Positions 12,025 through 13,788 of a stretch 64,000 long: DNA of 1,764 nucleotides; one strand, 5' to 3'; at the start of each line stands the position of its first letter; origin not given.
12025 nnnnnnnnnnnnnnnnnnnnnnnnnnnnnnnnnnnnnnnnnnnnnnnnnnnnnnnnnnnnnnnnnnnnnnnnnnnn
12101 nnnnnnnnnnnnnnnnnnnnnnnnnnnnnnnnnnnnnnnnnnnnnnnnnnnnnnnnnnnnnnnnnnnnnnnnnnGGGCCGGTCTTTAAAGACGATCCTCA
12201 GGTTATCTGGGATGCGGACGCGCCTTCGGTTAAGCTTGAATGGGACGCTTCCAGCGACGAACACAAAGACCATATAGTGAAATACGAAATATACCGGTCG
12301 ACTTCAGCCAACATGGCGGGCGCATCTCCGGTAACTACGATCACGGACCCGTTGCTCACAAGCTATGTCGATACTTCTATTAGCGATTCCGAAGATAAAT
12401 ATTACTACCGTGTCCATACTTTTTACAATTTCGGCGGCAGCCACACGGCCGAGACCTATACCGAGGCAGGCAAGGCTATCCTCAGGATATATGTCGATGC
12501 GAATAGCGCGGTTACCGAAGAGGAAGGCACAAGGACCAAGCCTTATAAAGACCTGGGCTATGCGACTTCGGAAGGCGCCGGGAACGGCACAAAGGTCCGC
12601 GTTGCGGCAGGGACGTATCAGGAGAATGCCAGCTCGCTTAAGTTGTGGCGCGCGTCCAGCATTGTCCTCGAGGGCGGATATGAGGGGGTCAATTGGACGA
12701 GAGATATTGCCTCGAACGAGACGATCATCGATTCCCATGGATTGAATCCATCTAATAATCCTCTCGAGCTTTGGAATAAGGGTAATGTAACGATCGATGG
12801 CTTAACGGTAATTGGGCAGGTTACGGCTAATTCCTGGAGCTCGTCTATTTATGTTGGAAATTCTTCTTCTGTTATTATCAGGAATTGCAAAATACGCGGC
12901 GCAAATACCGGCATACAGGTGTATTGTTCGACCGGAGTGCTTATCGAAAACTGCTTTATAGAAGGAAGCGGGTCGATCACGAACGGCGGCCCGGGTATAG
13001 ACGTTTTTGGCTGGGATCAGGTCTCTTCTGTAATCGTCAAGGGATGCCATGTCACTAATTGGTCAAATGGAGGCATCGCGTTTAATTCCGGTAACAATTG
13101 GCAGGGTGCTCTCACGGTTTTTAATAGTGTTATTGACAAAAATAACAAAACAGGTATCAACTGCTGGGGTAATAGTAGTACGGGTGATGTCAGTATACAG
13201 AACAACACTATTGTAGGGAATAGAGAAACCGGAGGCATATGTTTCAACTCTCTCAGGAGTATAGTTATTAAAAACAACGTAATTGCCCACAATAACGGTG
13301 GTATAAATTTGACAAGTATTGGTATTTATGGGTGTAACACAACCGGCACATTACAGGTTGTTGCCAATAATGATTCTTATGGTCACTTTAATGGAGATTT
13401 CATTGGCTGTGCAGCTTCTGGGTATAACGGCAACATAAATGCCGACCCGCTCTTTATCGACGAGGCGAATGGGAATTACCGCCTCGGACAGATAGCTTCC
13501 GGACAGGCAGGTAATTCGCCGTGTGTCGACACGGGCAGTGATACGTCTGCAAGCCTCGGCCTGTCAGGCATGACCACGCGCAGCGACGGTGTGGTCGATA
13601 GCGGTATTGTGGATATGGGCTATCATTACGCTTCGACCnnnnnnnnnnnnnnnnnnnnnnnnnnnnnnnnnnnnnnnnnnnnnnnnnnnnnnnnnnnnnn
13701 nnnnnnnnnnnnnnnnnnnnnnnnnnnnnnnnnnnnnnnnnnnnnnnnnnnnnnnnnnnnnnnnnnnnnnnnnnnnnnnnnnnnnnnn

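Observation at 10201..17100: Pair of giant secreted multidomain proteins sharing an FG-GAP/VCBS-like propeller, downstream of an LptC-like gene: candidate surface polysaccharide-binding/processing system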

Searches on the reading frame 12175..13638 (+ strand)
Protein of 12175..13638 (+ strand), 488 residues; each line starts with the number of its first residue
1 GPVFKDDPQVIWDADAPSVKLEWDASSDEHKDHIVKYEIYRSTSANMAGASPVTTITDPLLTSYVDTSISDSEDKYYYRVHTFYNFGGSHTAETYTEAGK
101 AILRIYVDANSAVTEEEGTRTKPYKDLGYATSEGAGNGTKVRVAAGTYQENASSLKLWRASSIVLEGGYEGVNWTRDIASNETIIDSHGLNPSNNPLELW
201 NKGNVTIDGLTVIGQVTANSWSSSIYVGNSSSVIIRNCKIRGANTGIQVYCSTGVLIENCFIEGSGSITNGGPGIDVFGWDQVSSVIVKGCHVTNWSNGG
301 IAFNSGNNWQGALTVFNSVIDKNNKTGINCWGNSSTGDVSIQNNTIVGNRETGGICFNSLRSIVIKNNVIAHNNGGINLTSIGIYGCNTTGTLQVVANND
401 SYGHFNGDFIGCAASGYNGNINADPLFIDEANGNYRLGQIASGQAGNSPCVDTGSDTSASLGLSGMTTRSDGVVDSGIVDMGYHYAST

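Call 31: find_homologous_proteins(query=window:12175-13638:+)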
Query window:12175-13638:+ (488 aa): 49 proteins with E <= 0.001 among 8000 candidates.
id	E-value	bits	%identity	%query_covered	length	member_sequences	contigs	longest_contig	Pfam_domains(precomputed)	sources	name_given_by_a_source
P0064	3.9e-91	324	43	100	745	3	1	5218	PF13229.13,PF05048.20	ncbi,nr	ncbi:right-handed parallel beta-helix repeat-containing protein, partial [Candidatus Pacearchaeota a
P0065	1.8e-60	223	37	76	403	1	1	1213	PF13229.13,PF22842.4,PF05048.20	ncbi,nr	ncbi:MAG: right-handed parallel beta-helix repeat-containing protein, partial [Candidatus Omnitropho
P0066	2.6e-60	223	37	93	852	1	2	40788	PF13229.13,PF07602.18,PF05048.20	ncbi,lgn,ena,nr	ncbi:MAG: right-handed parallel beta-helix repeat-containing protein [Candidatus Omnitrophica bacter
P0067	4.1e-26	110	34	49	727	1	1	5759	PF13229.13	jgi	-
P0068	5.1e-24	103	29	74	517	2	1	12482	PF13229.13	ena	-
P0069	7.1e-18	83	30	80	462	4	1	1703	PF13229.13,PF22842.4,PF05048.20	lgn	-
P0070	1.1e-16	79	63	15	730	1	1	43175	PF26780.1,PF07602.18,PF22842.4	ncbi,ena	-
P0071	1.2e-16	79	36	42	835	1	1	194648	PF13229.13,PF13385.14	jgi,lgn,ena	-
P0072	1.2e-16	79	29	74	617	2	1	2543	PF13229.13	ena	-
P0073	1.5e-15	75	60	14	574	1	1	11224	PF13229.13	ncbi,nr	ncbi:hypothetical protein J7M28_03105 [bacterium]|nr:hypothetical protein [bacterium]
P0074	3.5e-15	74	29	78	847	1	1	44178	PF13229.13,PF07602.18,PF01095.26,PF22842.4,PF05048.20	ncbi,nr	ncbi:right-handed parallel beta-helix repeat-containing protein [bacterium]|nr:right-handed parallel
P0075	8.8e-15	73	62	14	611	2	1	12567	-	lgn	-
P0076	1.4e-14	72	61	14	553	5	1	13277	PF13229.13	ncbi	ncbi:MAG: right-handed parallel beta-helix repeat-containing protein [Planctomycetota bacterium]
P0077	1.8e-14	72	61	14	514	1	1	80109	PF25106.2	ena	-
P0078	2.5e-14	71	61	14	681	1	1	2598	PF13229.13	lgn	-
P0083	1.4e-13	69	39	36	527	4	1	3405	PF13229.13,PF18962.8,PF08480.17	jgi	-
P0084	8.5e-13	66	36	39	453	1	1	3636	PF18962.8,PF13860.13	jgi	jgi:hypothetical protein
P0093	2.0e-11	62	33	41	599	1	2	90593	PF13229.13,PF07602.18,PF18962.8,PF05048.20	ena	-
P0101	7.8e-10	56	35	42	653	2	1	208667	PF02415.24,PF18962.8,PF05048.20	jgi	-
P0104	6.7e-9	53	38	35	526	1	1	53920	PF13229.13,PF18962.8,PF05048.20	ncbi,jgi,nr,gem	ncbi:MAG: T9SS C-terminal target domain-containing protein [Candidatus Zixiibacteriota bacterium]|nr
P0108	1.7e-7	49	27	72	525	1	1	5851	PF13229.13,PF07602.18,PF18962.8,PF05048.20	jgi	jgi:predicted outer membrane repeat protein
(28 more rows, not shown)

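Call 42: predict_structure(alignment_id=A1)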
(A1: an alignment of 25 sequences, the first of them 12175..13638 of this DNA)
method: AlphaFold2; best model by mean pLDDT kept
length: 488 residues; sequences in the alignment: 25
mean_pLDDT: 86.2   pTM: 0.88
mean pLDDT of the five models: 86.2, 85.4, 84.9, 84.2, 83.6
residues with pLDDT >= 90: 287; 70-90: 141; 50-70: 40; < 50: 20
segments of 3 or more residues with pLDDT < 50: 415-419, 429-435, 441-445
pLDDT, mean of each block of 10 residues (from residue 1): 91 93 95 97 96 97 96 95 96 97 97 94 96 94 96 84 95 95 92 86 94 86 92 97 92 96 81 91 90 94 85 94 93 87 90 87 88 66 79 79 81 54 50 49 51 71 77 74 72
secondary structure, 60 per line:
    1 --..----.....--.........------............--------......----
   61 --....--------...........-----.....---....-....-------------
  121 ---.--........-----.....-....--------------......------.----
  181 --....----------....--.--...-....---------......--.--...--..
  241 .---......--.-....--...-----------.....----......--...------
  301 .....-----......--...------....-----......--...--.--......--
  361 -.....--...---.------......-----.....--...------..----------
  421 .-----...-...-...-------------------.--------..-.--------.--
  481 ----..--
elements in order: E9-13 E16-24 E34-42 E51-56 E63-66 E75-85 E91-95 E99-102 E104-107 H127-134 E140-144 E146-149 E164-169 E183-186 E197-200 E206-208 E210-213 E223-228 E234-236 E239-241 E245-250 E255-258 E261-263 E275-279 E284-289 E292-294 E301-305 E311-316 E319-321 E328-331 E337-342 E345-347 E353-358 E362-366 E369-371 E382-387 E393-397 E400-402 E427-429 E435-437

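Call 71: search_protein_families(library=pfam, proteins=[P0064, P0065, P0066, P0070, P0074], max_evalue=0.01)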
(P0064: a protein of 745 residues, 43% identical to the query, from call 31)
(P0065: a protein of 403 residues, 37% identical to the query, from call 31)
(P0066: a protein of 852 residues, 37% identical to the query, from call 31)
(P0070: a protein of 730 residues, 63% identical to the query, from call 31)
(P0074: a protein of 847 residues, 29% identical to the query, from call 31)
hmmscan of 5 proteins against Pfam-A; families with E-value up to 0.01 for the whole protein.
P0064 (745 aa): 4 families
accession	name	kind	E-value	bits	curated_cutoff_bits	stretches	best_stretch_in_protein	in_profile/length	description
PF13229.12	Beta_helix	-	3.4e-13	50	25.9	1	322-425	54-150/158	Right handed beta helix region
PF05048.19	NosD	-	3.4e-08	33.6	23.6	1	305-449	26-158/212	Periplasmic copper-binding protein (NosD)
PF17161.10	DUF5123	-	0.0002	22.9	35.1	1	428-535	1-101/113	Domain of unknown function (DUF5123)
PF17829.7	GH115_C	-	0.0011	19.3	24.1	1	620-737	43-170/172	Glycosyl hydrolase family 115 C-terminal domain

P0065 (403 aa): 2 families
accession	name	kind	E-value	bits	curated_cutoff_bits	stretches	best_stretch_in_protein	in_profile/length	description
PF13229.12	Beta_helix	-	5e-11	42.9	25.9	1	244-383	24-156/158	Right handed beta helix region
PF05048.19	NosD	-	7.7e-07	29.2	23.6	1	257-394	25-154/212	Periplasmic copper-binding protein (NosD)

P0066 (852 aa): 4 families
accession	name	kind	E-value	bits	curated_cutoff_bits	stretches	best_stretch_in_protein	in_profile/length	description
PF13229.12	Beta_helix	-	4.2e-36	124.4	25.9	2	616-760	2-138/158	Right handed beta helix region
PF05048.19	NosD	-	4.2e-14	52.9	23.6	1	561-733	18-173/212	Periplasmic copper-binding protein (NosD)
PF07602.17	DUF1565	-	6.5e-10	39.2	20.3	1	490-691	8-203/257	Protein of unknown function (DUF1565)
PF17161.10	DUF5123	-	2.7e-06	28.9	35.1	1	698-802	1-111/113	Domain of unknown function (DUF5123)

P0070 (730 aa): 2 families
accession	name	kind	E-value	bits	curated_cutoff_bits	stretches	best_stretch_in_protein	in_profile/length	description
PF07602.17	DUF1565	-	2.2e-05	24.4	20.3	1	127-225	106-203/257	Protein of unknown function (DUF1565)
PF05048.19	NosD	-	0.0027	17.6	23.6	1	133-242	10-105/212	Periplasmic copper-binding protein (NosD)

P0074 (847 aa): 4 families
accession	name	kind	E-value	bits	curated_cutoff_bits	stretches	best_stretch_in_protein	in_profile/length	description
PF13229.12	Beta_helix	-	4.8e-23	82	25.9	3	612-764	2-138/158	Right handed beta helix region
PF07602.17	DUF1565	-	2.2e-17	63.7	20.3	2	482-545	2-60/257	Protein of unknown function (DUF1565)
PF05048.19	NosD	-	2.2e-07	31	23.6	1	648-742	69-150/212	Periplasmic copper-binding protein (NosD)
PF01095.25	Pectinesterase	-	8.8e-07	28.4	27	0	493-555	10-68/298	Pectinesterase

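Call 89: fold_search(model_id=the predicted structure, library=pdb)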
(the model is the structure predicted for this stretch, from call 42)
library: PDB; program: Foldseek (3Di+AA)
matches with E <= 10: 1147; with E <= 0.001: 15
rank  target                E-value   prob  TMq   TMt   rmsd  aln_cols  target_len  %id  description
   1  4u4b                  6.0e-07  1.00  0.17  0.23  15.2       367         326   14  Crystal Structure of Pectate Lyase Pel3 from Pectobacterium carotovorum with one monomer in the A.U. (released 2015-08-05)
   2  2uvf_B                5.1e-06  1.00  0.30  0.27  17.5       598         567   13  Structure of Yersinia enterocolitica Family 28 Exopolygalacturonase in Complex with Digalaturonic Acid (released 2007-05-08)
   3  4u49_B                6.7e-06  1.00  0.20  0.28  14.9       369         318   13  Crystal structure of Pectate Lyase Pel3 from Pectobacterium carotovorum with two monomers in the A.U (released 2015-08-05)
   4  3b8y_B                1.6e-05  1.00  0.15  0.23  13.7       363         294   11  Crystal Structure of Pectate Lyase PelI from Erwinia chrysanthemi in complex with tetragalacturonic acid (released 2008-04-29)
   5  3b4n_A                1.8e-05  1.00  0.16  0.24  14.7       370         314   12  Crystal Structure Analysis of Pectate Lyase PelI from Erwinia chrysanthemi (released 2008-04-29)
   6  3b8y_A                2.0e-05  1.00  0.17  0.24  13.7       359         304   12  Crystal Structure of Pectate Lyase PelI from Erwinia chrysanthemi in complex with tetragalacturonic acid (released 2008-04-29)
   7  4u49_A                3.6e-05  1.00  0.19  0.28  15.8       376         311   13  Crystal structure of Pectate Lyase Pel3 from Pectobacterium carotovorum with two monomers in the A.U (released 2015-08-05)
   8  8wm1_A                1.0e-04  1.00  0.37  0.39  11.0       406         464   15  DHS dehydratase (released 2024-10-02)
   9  5lw3                  1.3e-04  1.00  0.33  0.41   8.6       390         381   12  Azotobacter vinelandii Mannuronan C-5 epimerase AlgE6 A-module (released 2017-10-25)
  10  2pyh_A                2.1e-04  1.00  0.33  0.40   8.4       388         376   15  Azotobacter vinelandii Mannuronan C-5 epimerase AlgE4 A-module complexed with mannuronan trisaccharide (released 2008-05-27)
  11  2pyg_A                2.4e-04  1.00  0.29  0.35  11.2       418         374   13  Azotobacter vinelandii Mannuronan C-5 epimerase AlgE4 A-module (released 2008-05-27)
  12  7v6i_A                2.4e-04  1.00  0.27  0.23  15.2       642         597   10  Crystal structure of lacto-N-biosidase BsaX from Bifidobacterium saguini, lacto-N-biose complex (released 2022-02-09)
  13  6kqt_A                4.4e-04  1.00  0.30  0.25  12.3       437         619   10  Crystal Structure of GH136 lacto-N-biosidase from Eubacterium ramulus - native protein (released 2020-06-10)
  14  2pyh_B                5.8e-04  1.00  0.32  0.39   9.2       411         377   14  Azotobacter vinelandii Mannuronan C-5 epimerase AlgE4 A-module complexed with mannuronan trisaccharide (released 2008-05-27)
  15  9ozd_C                9.1e-04  1.00  0.37  0.46   7.6       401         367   13  Crystal structure of the polysaccharide lyase RbmB from Vibrio cholerae bound to Vibrio Polysaccharide (released 2026-03-11)
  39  1wk0_MODEL_1_A        1.0e-02  1.00  0.15  0.47   4.8       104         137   20  Solution structure of Fibronectin type III domain derived from human KIAA0970 protein (released 2004-11-29)
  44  5l2h_A                1.1e-02  1.00  0.16  0.64   3.9       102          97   18  Crystal Structure of W26A mutant of anti-EGFR Centyrin P54AR4-83v2 (released 2016-11-02)
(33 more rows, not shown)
